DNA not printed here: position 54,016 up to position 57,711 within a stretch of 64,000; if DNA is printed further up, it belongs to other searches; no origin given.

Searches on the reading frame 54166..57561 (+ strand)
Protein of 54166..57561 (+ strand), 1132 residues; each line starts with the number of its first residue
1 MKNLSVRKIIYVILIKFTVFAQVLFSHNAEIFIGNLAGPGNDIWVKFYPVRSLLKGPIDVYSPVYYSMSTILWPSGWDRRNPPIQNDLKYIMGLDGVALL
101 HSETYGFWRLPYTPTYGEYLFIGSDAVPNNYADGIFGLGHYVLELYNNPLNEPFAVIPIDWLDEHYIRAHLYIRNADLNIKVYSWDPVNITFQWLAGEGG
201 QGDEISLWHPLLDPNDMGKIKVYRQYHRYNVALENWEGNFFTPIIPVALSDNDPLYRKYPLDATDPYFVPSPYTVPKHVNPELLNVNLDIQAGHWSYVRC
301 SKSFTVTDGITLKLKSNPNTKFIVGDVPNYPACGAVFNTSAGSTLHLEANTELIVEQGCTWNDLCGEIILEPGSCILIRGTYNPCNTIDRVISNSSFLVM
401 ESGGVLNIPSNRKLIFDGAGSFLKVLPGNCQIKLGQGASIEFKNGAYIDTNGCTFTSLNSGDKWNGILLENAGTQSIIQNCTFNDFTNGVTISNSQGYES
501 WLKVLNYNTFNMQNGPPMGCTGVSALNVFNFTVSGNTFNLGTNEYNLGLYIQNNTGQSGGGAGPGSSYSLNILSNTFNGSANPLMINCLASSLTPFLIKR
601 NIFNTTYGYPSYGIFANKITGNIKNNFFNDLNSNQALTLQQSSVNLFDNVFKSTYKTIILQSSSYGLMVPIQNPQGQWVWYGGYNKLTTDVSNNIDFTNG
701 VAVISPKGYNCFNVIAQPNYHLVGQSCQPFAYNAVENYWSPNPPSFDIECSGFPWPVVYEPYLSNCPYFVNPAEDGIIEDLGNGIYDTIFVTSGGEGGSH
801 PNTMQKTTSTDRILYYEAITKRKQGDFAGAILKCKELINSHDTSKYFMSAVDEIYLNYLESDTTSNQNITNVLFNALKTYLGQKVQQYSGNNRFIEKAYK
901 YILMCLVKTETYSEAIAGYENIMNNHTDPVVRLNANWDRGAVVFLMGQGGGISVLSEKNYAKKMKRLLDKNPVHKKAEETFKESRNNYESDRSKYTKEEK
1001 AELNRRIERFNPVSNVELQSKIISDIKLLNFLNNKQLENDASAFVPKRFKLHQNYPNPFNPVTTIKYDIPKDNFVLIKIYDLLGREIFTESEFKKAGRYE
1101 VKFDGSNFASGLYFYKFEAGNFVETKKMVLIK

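Call 55: search_protein_families(library=pfam, proteins=[window:54166-57561:+], max_evalue=0.00001)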
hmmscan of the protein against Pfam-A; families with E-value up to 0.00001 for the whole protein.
window:54166-57561:+ (1132 aa): 1 family
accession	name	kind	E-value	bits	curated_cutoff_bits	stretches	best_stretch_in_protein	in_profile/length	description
PF18962.6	Por_Secre_tail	-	1.4e-10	41.7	27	1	1055-1129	2-74/75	Secretion system C-terminal sorting domain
